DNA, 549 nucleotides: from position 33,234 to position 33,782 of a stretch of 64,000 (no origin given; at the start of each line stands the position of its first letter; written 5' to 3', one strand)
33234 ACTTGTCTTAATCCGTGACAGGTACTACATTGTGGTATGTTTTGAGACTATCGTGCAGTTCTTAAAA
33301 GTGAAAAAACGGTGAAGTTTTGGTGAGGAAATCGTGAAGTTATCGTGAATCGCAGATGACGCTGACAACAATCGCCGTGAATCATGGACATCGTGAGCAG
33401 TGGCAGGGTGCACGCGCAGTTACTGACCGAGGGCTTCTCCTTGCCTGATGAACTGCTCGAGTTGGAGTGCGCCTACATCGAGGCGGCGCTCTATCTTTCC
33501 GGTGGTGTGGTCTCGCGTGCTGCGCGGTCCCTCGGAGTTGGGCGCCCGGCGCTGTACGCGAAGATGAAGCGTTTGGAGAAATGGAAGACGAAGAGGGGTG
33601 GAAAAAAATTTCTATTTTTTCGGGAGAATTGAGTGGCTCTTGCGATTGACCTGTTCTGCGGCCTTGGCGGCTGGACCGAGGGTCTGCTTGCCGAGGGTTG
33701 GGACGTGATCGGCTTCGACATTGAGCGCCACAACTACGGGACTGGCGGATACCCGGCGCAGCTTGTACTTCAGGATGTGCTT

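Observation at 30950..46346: Ten-copy TGTCG-N6-CGACA palindrome set plus a stand-alone Fis-type HTH protein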

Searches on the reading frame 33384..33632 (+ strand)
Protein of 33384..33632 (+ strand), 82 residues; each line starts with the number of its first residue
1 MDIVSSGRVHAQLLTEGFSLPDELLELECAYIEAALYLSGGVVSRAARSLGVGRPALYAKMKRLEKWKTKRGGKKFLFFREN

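Call 8: search_protein_families(library=pfam, proteins=[window:33384-33632:+], max_evalue=0.01)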
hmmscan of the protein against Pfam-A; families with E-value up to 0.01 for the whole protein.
window:33384-33632:+ (82 aa): 3 families
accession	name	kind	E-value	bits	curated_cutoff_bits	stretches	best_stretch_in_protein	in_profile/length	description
PF02954.25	HTH_8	-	8.9e-12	45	22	1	26-64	4-42/42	Bacterial regulatory protein, Fis family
PF00126.33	HTH_1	-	0.0017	18.7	26.6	1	42-67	15-40/60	Bacterial regulatory helix-turn-helix protein, lysR family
PF13556.12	HTH_30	-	0.0037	17.5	27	0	37-66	9-38/59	PucR C-terminal helix-turn-helix domain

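Call 23: find_homologous_proteins(query=window:33384-33632:+, max_evalue=0.001)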
Query window:33384-33632:+ (82 aa): 3 proteins with E <= 0.001 among 4 candidates. Only proteins of 45 to 144 residues were searched: fused or split forms outside these lengths cannot appear, so this answer is no evidence that the protein stands alone or is whole; find_related_loci, which searches DNA, has no such limit.
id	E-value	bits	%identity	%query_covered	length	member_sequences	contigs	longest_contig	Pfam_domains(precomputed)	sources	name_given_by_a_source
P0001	2.6e-41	156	94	100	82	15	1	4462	PF02954.26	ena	-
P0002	3.3e-18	83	64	84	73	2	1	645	PF02954.26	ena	-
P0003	4.5e-12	63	89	45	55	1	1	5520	-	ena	-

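Call 24: find_encoding_contigs(protein=P0001, flank=10000, max_places=10)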
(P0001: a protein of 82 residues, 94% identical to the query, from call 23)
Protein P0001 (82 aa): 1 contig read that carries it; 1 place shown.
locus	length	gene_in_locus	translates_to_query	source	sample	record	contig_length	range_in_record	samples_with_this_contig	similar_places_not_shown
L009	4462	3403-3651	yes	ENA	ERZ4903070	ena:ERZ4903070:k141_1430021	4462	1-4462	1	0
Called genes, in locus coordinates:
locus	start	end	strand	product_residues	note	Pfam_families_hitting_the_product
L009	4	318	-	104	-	-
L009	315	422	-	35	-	-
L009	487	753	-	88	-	PF27050:Phage_P22_Y8K6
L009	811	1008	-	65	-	-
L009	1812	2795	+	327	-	-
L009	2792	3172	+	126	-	-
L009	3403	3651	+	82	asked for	PF02954:HTH_8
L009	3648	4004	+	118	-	-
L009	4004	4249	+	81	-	-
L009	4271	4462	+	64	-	?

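Call 25: find_encoding_contigs(protein=P0003, flank=10000, max_places=10)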
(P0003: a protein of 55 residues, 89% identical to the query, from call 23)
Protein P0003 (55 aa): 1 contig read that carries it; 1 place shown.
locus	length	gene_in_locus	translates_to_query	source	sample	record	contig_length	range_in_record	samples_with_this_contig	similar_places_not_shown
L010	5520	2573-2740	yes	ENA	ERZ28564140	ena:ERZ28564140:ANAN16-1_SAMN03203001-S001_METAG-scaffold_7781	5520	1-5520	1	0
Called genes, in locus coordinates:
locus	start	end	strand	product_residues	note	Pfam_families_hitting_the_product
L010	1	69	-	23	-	?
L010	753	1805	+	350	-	-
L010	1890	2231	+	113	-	PF10544:T5orf172 (weak), PF13455:MUG113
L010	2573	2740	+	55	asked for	-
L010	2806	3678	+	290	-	PF00145:DNA_methylase (weak)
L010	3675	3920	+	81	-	-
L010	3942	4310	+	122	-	-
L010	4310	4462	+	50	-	-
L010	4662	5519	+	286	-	?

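Call 26: find_encoding_contigs(protein=P0002, flank=10000, max_places=10)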
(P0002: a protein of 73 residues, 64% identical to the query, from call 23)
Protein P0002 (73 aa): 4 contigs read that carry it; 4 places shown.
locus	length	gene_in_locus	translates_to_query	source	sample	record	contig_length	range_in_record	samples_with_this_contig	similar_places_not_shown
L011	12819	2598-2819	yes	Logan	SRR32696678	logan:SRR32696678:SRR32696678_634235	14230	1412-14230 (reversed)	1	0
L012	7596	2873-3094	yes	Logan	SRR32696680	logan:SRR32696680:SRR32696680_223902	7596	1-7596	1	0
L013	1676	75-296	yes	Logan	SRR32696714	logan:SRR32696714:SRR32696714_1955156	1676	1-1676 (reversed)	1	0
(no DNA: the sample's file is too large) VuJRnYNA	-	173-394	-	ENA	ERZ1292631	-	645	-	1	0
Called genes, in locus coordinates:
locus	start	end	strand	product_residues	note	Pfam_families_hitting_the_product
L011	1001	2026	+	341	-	-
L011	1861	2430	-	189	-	-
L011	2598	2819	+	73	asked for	PF02954:HTH_8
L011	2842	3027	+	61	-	-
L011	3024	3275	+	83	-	-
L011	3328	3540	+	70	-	-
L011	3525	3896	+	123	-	-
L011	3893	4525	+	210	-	-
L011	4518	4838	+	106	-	-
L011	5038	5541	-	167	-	-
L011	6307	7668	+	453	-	-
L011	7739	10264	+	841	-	-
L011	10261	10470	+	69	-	-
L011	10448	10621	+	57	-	-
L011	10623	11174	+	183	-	PF00166:Cpn10 (faint)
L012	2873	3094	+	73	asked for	PF02954:HTH_8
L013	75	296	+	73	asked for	PF02954:HTH_8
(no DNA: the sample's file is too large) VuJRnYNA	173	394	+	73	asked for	PF02954:HTH_8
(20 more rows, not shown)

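Call 35: search_protein_families(library=phrogs, proteins=[window:33384-33632:+], max_evalue=0.01)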
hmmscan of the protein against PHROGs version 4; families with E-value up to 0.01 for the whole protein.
window:33384-33632:+ (82 aa): 0 families

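Call 36: search_solved_structures(query=window:33384-33632:+, max_evalue=1, show_alignments=3)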
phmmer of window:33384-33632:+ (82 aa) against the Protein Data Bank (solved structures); distinct sequences matched with E-value up to 1: 5.
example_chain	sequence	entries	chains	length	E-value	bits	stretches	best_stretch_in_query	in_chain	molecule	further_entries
5exx_A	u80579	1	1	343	3e-05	27.4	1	11-62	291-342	Transcriptional regulator FleQ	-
8p53_C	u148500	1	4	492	3e-05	27.4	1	11-63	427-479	Transcriptional regulator FleQ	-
1ojl_A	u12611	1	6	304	0.0083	19.6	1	23-63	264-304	TRANSCRIPTIONAL REGULATORY PROTEIN ZRAR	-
2lvs_A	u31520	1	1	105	0.56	13.8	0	24-64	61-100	Putative uncharacterized protein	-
7zbs_X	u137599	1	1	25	0.86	13.2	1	35-58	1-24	HTH_8cm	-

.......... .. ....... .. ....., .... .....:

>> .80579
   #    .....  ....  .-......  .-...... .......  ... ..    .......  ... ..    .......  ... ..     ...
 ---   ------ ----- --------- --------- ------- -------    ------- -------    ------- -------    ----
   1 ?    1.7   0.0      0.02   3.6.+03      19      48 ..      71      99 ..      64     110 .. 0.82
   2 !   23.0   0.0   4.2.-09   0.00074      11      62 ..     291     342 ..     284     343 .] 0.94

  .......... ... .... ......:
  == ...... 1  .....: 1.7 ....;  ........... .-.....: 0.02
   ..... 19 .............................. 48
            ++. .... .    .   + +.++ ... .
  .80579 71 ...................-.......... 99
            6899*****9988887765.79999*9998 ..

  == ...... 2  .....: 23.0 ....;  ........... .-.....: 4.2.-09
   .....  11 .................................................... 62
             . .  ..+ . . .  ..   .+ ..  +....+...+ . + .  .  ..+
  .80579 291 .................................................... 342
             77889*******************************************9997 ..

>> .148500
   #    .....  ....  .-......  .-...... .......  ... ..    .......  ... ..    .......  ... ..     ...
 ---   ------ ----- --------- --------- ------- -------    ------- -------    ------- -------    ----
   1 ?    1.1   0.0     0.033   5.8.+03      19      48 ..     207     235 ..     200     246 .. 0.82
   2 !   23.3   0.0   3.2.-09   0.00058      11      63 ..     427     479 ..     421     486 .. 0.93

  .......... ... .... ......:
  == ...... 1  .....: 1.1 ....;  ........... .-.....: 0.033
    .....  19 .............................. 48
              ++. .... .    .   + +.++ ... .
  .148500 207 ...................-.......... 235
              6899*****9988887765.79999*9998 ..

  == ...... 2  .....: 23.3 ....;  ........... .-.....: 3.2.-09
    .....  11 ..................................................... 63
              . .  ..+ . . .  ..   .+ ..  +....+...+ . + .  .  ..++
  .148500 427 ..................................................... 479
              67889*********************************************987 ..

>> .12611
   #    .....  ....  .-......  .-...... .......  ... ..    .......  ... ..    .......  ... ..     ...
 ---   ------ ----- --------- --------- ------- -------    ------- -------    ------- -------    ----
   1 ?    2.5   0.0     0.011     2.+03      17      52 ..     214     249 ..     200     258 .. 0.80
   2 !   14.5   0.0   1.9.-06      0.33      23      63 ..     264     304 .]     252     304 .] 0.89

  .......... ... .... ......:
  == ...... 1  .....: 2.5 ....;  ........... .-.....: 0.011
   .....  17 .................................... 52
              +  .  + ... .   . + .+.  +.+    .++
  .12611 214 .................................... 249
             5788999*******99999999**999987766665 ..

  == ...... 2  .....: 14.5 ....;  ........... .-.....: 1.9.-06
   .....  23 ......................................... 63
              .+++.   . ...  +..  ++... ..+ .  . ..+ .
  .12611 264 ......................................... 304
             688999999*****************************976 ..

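Call 42: search_protein_representatives(protein=window:33384-33632:+)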
Query: 82 residues. Proteins with E-value up to 0.001 (for the whole library): 63; up to 1e-10: 3; up to 1e-30: 0. The best 63 are listed.
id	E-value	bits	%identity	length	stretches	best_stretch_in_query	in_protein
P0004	5.0e-21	90.3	66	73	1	7-76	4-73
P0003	1.4e-12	63.4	89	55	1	1-37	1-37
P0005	1.3e-11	60.4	37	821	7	45-74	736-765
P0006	1.5e-08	50.7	52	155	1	3-66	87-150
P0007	2.0e-07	47.1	33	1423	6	16-64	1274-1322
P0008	8.9e-07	45.0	44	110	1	9-72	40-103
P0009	1.2e-06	44.6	41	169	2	19-75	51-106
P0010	2.1e-06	43.8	34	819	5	47-75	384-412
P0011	2.7e-06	43.5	53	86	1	13-69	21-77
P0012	3.7e-06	43.0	56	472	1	12-66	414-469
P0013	5.0e-06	42.6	54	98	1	14-69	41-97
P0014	1.4e-05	41.2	39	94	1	5-71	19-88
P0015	1.7e-05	41.0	38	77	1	9-73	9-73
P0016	1.7e-05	41.0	39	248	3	27-67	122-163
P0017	1.7e-05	40.9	43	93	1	6-74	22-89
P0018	3.0e-05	40.2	51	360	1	10-70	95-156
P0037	1.9e-04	37.6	51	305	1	10-64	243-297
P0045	3.8e-04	36.7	51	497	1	16-72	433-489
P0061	8.5e-04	35.6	40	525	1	11-68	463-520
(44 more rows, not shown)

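Call 82: search_protein_families(library=ncbifam, proteins=[window:33384-33632:+, P0004, P0012, P0045, P0061, P0006, P0018, P0037], max_evalue=0.001)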
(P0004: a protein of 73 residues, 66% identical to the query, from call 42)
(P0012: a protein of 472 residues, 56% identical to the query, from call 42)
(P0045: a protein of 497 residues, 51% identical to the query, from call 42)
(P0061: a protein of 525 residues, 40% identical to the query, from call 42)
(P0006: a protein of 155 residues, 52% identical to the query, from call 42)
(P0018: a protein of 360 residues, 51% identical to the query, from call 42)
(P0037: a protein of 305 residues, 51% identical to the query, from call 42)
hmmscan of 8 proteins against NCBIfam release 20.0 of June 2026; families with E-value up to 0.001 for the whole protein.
window:33384-33632:+ (82 aa): 1 family
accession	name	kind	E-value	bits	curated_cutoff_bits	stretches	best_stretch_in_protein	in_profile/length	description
TIGR02915.1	PEP_resp_reg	equivalog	0.00042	19.3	502.6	1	28-65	406-443/445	PEP-CTERM-box response regulator transcription factor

P0004 (73 aa): 3 families
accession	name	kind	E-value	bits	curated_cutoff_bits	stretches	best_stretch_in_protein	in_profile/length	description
NF041552.1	TF_PrdR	equivalog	1.6e-05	23.4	795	1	11-60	526-575/577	sigma-54 dependent transcriptional regulator PrdR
TIGR02040.1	PpsR-CrtJ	equivalog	0.0001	21.5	275.4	1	24-61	403-440/442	transcriptional regulator PpsR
TIGR02915.1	PEP_resp_reg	equivalog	0.00065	18.6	502.6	1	23-62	404-443/445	PEP-CTERM-box response regulator transcription factor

P0012 (472 aa): 67 families (the best 25 are shown)
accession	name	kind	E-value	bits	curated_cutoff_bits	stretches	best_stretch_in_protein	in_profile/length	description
TIGR01818.1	ntrC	equivalog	1.4e-103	347.2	558.6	1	9-465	2-461/463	nitrogen regulation protein NR(I)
TIGR02915.1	PEP_resp_reg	equivalog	6.6e-102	341.6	502.6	1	8-467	1-442/445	PEP-CTERM-box response regulator transcription factor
NF003451.0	PRK05022.1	equivalog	2.2e-88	297.2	476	1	141-467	180-508/512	nitric oxide reductase transcriptional regulator NorR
NF008469.0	PRK11361.1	equivalog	1.9e-81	274.1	714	1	7-462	6-449/461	acetoacetate metabolism transcriptional regulator AtoC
TIGR01817.1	nifA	equivalog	5.7e-81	272.9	528.85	1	132-456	177-516/534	nif-specific transcriptional activator NifA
NF041552.1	TF_PrdR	equivalog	1.4e-80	271.2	795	1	155-466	271-575/577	sigma-54 dependent transcriptional regulator PrdR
NF008176.1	PRK10923.1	equivalog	7.7e-79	265.4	620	1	8-466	6-465/469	nitrogen regulation protein NR(I)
NF038308.1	RNA_repair_RtcR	equivalog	8.1e-78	262.5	650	1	155-469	184-515/530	RNA repair transcriptional activator RtcR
NF051870.1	NAssimRespRegNtrX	equivalog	5.8e-77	259.5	600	1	7-467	3-450/452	nitrogen assimilation response regulator NtrX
NF041946.1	LuxO_transreg_Vib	equivalog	1.4e-74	251.5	800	1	28-467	20-460/463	quorum-sensing sigma-54 dependent transcriptional regulator LuxO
TIGR02329.1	propionate_PrpR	equivalog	3.1e-74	250.5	499.2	1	149-465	210-525/526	propionate catabolism operon regulatory protein PrpR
NF050807.1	TransRegFlbDCaul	equivalog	4.4e-69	233.5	750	1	165-465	132-436/454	sigma-54-dependent transcriptional regulator FlbD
NF041906.1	V4R_TF_MobR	exception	1.8e-68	231.4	999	1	156-466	237-543/544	phenol degradation transcriptional regulator MobR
NF011695.0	PRK15115.1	equivalog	2.7e-68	230.8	763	1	5-466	6-435/445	two-component system response regulator GlrR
NF007689.0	PRK10365.1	equivalog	2.9e-68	230.7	760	1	7-466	7-441/441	sigma-54-dependent response regulator transcription factor ZraR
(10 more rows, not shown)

P0045 (497 aa): 33 families (the best 25 are shown)
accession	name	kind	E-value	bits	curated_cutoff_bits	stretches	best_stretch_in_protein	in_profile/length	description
NF003451.0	PRK05022.1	equivalog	2.5e-81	273.9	476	1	170-476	198-503/512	nitric oxide reductase transcriptional regulator NorR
TIGR01818.1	ntrC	equivalog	3.3e-77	260.2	558.6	1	174-478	143-460/463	nitrogen regulation protein NR(I)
NF041552.1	TF_PrdR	equivalog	2.5e-72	244.1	795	1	184-479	289-574/577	sigma-54 dependent transcriptional regulator PrdR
NF038308.1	RNA_repair_RtcR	equivalog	3.1e-71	240.8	650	1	186-475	205-505/530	RNA repair transcriptional activator RtcR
TIGR02329.1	propionate_PrpR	equivalog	1.6e-65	221.7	499.2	1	171-479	221-525/526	propionate catabolism operon regulatory protein PrpR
NF011953.0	PRK15424.1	equivalog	3.5e-65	220.6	703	1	170-481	227-534/538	propionate catabolism operon regulatory protein PrpR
NF008469.0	PRK11361.1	equivalog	8.7e-65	219.2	714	1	168-477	149-450/461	acetoacetate metabolism transcriptional regulator AtoC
TIGR02915.1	PEP_resp_reg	equivalog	1.5e-64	218.5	502.6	1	163-479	139-440/445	PEP-CTERM-box response regulator transcription factor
TIGR01817.1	nifA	equivalog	3.6e-64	217.4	528.85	1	168-387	202-424/534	nif-specific transcriptional activator NifA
NF041946.1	LuxO_transreg_Vib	equivalog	5.5e-63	213.3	800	1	176-479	147-458/463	quorum-sensing sigma-54 dependent transcriptional regulator LuxO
NF041906.1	V4R_TF_MobR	exception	7.7e-63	212.8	999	1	188-478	258-541/544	phenol degradation transcriptional regulator MobR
NF050807.1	TransRegFlbDCaul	equivalog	9.8e-63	212.6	750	1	186-481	142-438/454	sigma-54-dependent transcriptional regulator FlbD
TIGR02974.1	phageshock_pspF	equivalog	5.6e-62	209.9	443.55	1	172-472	9-327/336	phage shock protein operon transcriptional activator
NF051870.1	NAssimRespRegNtrX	equivalog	5.5e-61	206.8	600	1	170-481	147-450/452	nitrogen assimilation response regulator NtrX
NF008176.1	PRK10923.1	equivalog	3.6e-58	197.3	620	1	173-479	146-464/469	nitrogen regulation protein NR(I)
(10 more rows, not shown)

P0061 (525 aa): 28 families (the best 25 are shown)
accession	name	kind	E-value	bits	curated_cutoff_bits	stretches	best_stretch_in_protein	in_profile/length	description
NF041552.1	TF_PrdR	equivalog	3.9e-110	368.9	795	2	70-362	236-526/577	sigma-54 dependent transcriptional regulator PrdR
TIGR01817.1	nifA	equivalog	2.7e-105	353.1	528.85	1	79-389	177-477/534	nif-specific transcriptional activator NifA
TIGR01818.1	ntrC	equivalog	1.2e-101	340.9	558.6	1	87-413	120-443/463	nitrogen regulation protein NR(I)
NF003451.0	PRK05022.1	equivalog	2.1e-100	336.9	476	1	63-398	153-475/512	nitric oxide reductase transcriptional regulator NorR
NF008469.0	PRK11361.1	equivalog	9.4e-99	331.2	714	1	78-359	122-399/461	acetoacetate metabolism transcriptional regulator AtoC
NF038308.1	RNA_repair_RtcR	equivalog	9.9e-99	331.6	650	1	7-365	89-451/530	RNA repair transcriptional activator RtcR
TIGR02915.1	PEP_resp_reg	equivalog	1e-97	327.8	502.6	1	85-342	124-378/445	PEP-CTERM-box response regulator transcription factor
NF041946.1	LuxO_transreg_Vib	equivalog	8.5e-90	301.8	800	1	92-363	124-393/463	quorum-sensing sigma-54 dependent transcriptional regulator LuxO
NF011695.0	PRK15115.1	equivalog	2.4e-87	293.5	763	1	76-341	112-373/445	two-component system response regulator GlrR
NF050807.1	TransRegFlbDCaul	equivalog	3.8e-87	293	750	1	100-344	117-359/454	sigma-54-dependent transcriptional regulator FlbD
NF007689.0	PRK10365.1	equivalog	3.3e-86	289.8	760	1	76-350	111-386/441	sigma-54-dependent response regulator transcription factor ZraR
NF011958.0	PRK15429.1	equivalog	7.9e-86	289.1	830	1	104-350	382-625/692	formate hydrogenlyase transcriptional activator FlhA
TIGR02329.1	propionate_PrpR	equivalog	1.7e-85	287.7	499.2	1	85-381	196-489/526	propionate catabolism operon regulatory protein PrpR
NF008176.1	PRK10923.1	equivalog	8.1e-82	275.3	620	1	94-354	131-389/469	nitrogen regulation protein NR(I)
NF041906.1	V4R_TF_MobR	exception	1.8e-81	274.3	999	1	71-346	203-476/544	phenol degradation transcriptional regulator MobR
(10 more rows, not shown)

P0006 (155 aa): 25 families
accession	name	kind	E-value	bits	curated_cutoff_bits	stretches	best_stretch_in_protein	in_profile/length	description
TIGR01818.1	ntrC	equivalog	1.1e-18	67.2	558.6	1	1-147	307-462/463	nitrogen regulation protein NR(I)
NF041906.1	V4R_TF_MobR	exception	1.3e-15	57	999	1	1-146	405-542/544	phenol degradation transcriptional regulator MobR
NF041552.1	TF_PrdR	equivalog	1.8e-15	56.3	795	1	1-147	440-575/577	sigma-54 dependent transcriptional regulator PrdR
NF011953.0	PRK15424.1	equivalog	4.3e-14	52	703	1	1-149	401-535/538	propionate catabolism operon regulatory protein PrpR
NF051870.1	NAssimRespRegNtrX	equivalog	6.7e-14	51.6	600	1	2-148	309-450/452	nitrogen assimilation response regulator NtrX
NF003451.0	PRK05022.1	equivalog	1.6e-13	50.3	476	1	1-149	363-509/512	nitric oxide reductase transcriptional regulator NorR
NF008485.2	PRK11388.1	equivalog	4.2e-13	48.5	551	1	1-148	502-635/643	dihydroxyacetone kinase operon transcriptional regulator DhaR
NF041946.1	LuxO_transreg_Vib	equivalog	8.6e-13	47.9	800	1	1-149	306-461/463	quorum-sensing sigma-54 dependent transcriptional regulator LuxO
NF050807.1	TransRegFlbDCaul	equivalog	1.4e-12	47.2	750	1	1-150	291-440/454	sigma-54-dependent transcriptional regulator FlbD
NF008469.0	PRK11361.1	equivalog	1.4e-12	47.1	714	1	1-148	316-454/461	acetoacetate metabolism transcriptional regulator AtoC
TIGR02915.1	PEP_resp_reg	equivalog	7.1e-12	44.9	502.6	1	1-148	312-442/445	PEP-CTERM-box response regulator transcription factor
NF007689.0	PRK10365.1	equivalog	9.5e-12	44.4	760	1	1-147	312-441/441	sigma-54-dependent response regulator transcription factor ZraR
TIGR02974.1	phageshock_pspF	equivalog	2.7e-11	43.3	443.55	1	1-145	172-333/336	phage shock protein operon transcriptional activator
TIGR02329.1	propionate_PrpR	equivalog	1.8e-10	40.1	499.2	1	1-146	386-525/526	propionate catabolism operon regulatory protein PrpR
NF008176.1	PRK10923.1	equivalog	2.4e-10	39.6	620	1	1-148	311-466/469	nitrogen regulation protein NR(I)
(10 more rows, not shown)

P0018 (360 aa): 14 families
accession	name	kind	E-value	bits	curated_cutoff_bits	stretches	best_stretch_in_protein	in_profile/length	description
TIGR03015.1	pepcterm_ATPase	hypoth_equivalog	1.9e-10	40.7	324.5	1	206-285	41-121/269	XrtA/PEP-CTERM system-associated ATPase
NF041552.1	TF_PrdR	equivalog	9e-08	30.9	795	1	103-149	529-575/577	sigma-54 dependent transcriptional regulator PrdR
NF003451.0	PRK05022.1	equivalog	2.7e-06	26.4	476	1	3-145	368-503/512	nitric oxide reductase transcriptional regulator NorR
TIGR01818.1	ntrC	equivalog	9.5e-06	24.7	558.6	1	102-148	415-461/463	nitrogen regulation protein NR(I)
TIGR02040.1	PpsR-CrtJ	equivalog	1.1e-05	24.7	275.4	1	107-147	397-437/442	transcriptional regulator PpsR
NF051870.1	NAssimRespRegNtrX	equivalog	1.8e-05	23.8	600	1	9-150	319-450/452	nitrogen assimilation response regulator NtrX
TIGR02915.1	PEP_resp_reg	equivalog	2e-05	23.7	502.6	1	104-149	396-441/445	PEP-CTERM-box response regulator transcription factor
NF047793.1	ResRegPgtA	equivalog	4.1e-05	22.6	650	1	95-155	351-411/414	two-component system response regulator PgtA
NF050807.1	TransRegFlbDCaul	equivalog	9e-05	21.5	750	0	4-149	297-437/454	sigma-54-dependent transcriptional regulator FlbD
NF002517.0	PRK01905.1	equivalog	0.00021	21.8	122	1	109-146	33-70/77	Fis family transcriptional regulator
NF008485.2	PRK11388.1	equivalog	0.00021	19.7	551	1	109-153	594-638/643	dihydroxyacetone kinase operon transcriptional regulator DhaR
NF041946.1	LuxO_transreg_Vib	equivalog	0.00034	19.5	800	1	110-150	420-460/463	quorum-sensing sigma-54 dependent transcriptional regulator LuxO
NF011695.0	PRK15115.1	equivalog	0.00063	18.6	763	0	108-148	394-434/445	two-component system response regulator GlrR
TIGR02329.1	propionate_PrpR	equivalog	0.00097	17.9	499.2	0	116-149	493-526/526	propionate catabolism operon regulatory protein PrpR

P0037 (305 aa): 8 families
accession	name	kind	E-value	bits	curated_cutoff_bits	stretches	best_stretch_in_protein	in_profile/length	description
NF041552.1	TF_PrdR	equivalog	4.3e-06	25.3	795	1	251-295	530-574/577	sigma-54 dependent transcriptional regulator PrdR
TIGR02915.1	PEP_resp_reg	equivalog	5.5e-06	25.5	502.6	1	251-299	396-444/445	PEP-CTERM-box response regulator transcription factor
TIGR02040.1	PpsR-CrtJ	equivalog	1.7e-05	24.1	275.4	1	257-299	400-442/442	transcriptional regulator PpsR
NF051870.1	NAssimRespRegNtrX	equivalog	2.6e-05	23.3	600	1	201-299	355-452/452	nitrogen assimilation response regulator NtrX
NF002517.0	PRK01905.1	equivalog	4.5e-05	24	122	1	256-299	33-76/77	Fis family transcriptional regulator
TIGR01818.1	ntrC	equivalog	0.00047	19.1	558.6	1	253-295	419-461/463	nitrogen regulation protein NR(I)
NF011695.0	PRK15115.1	equivalog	0.00066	18.5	763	1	258-299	397-438/445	two-component system response regulator GlrR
NF041906.1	V4R_TF_MobR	exception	0.00083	18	999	0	255-295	502-542/544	phenol degradation transcriptional regulator MobR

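Call 88: predict_structure(alignment_id=A1)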
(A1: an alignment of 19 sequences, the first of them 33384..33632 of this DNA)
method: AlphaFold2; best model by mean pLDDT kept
length: 82 residues; sequences in the alignment: 19
mean_pLDDT: 82.3   pTM: 0.66
mean pLDDT of the five models: 82.3, 82.3, 81.4, 79.9, 76.7
residues with pLDDT >= 90: 38; 70-90: 27; 50-70: 8; < 50: 9
segments of 3 or more residues with pLDDT < 50: 77-82
pLDDT, mean of each block of 10 residues (from residue 1): 65 85 90 96 96 95 87 52 41
secondary structure, 60 per line:
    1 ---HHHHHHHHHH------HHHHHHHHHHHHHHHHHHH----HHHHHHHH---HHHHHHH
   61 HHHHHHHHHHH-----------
elements in order: H4-13 H20-38 H43-50 H54-71

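Call 90: fold_search(model_id=the predicted structure, library=pdb)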
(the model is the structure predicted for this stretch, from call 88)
No match with E <= 0.001 here; weaker rows may still be real.
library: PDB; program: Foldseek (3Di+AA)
matches with E <= 10: 500; with E <= 0.001: 0
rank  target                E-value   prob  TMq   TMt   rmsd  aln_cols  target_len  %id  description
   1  1etw_A                2.7e-02  1.00  0.58  0.62   3.3        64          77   22  THE CRYSTAL STRUCTURE OF E. COLI FIS MUTANT G72D (released 2000-10-11)
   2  1etv_B                4.2e-02  1.00  0.57  0.58   3.5        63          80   22  THE CRYSTAL STRUCTURE OF E. COLI FIS MUTANT G72A (released 2000-10-11)
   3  1ety_A                4.8e-02  1.00  0.59  0.64   3.3        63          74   22  THE CRYSTAL STRUCTURE OF E. COLI WILD-TYPE FIS (released 2000-10-11)
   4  1ojl_E                4.8e-02  1.00  0.47  0.14   9.6        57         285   35  Crystal structure of a sigma54-activator suggests the mechanism for the conformational switch necessary for sigma54 bi (released 2005-05-19)
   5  1f36_A                5.1e-02  1.00  0.55  0.52   3.8        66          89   23  THE CRYSTAL STRUCTURE OF FIS MUTANT K36E REVEALS THAT THE TRANSACTIVATION REGION OF THE FIS PROTEIN CONTAINS EXTENDED  (released 1997-12-24)
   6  1fip_A                5.1e-02  1.00  0.58  0.64   3.7        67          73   24  THE STRUCTURE OF FIS MUTANT PRO61ALA ILLUSTRATES THAT THE KINK WITHIN THE LONG ALPHA-HELIX IS NOT DUE TO THE PRESENCE  (released 1995-02-14)
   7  1ojl_D                5.1e-02  1.00  0.46  0.13   0.8        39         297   44  Crystal structure of a sigma54-activator suggests the mechanism for the conformational switch necessary for sigma54 bi (released 2005-05-19)
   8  1ety_B                5.4e-02  1.00  0.58  0.61   3.5        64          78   22  THE CRYSTAL STRUCTURE OF E. COLI WILD-TYPE FIS (released 2000-10-11)
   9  6p0u_B                5.4e-02  1.00  0.57  0.55   3.7        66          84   23  Crystal structure of ternary DNA complex " FX(1-2)-2Xis" containing E. coli Fis and phage lambda Xis (released 2019-06-19)
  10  3iv5_B                6.1e-02  1.00  0.56  0.48   3.8        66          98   23  Crystal structure of Fis bound to 27 bp optimal binding sequence F1 (released 2010-04-28)
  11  1etk_A                6.6e-02  1.00  0.59  0.64   3.4        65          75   22  THE CRYSTAL STRUCTURE OF E. COLI FIS MUTANT Q68A (released 2000-10-11)
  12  1etq_C                7.0e-02  1.00  0.55  0.58   3.6        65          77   22  THE CRYSTAL STRUCTURE OF E. COLI FIS MUTANT R71Y (released 2000-10-11)
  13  1fia_B                7.0e-02  0.99  0.52  0.54   3.4        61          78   26  CRYSTAL STRUCTURE OF THE FACTOR FOR INVERSION STIMULATION FIS AT 2.0 ANGSTROMS RESOLUTION (released 1993-10-31)
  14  6p0s_B                7.0e-02  0.99  0.52  0.52   3.4        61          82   26  Crystal structure of ternary DNA complex "FX2" containing E. coli Fis and phage lambda Xis (released 2019-06-19)
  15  1etx_A                8.5e-02  1.00  0.58  0.63   3.5        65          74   22  THE CRYSTAL STRUCTURE OF E. COLI FIS MUTANT Q74A (released 2000-10-11)
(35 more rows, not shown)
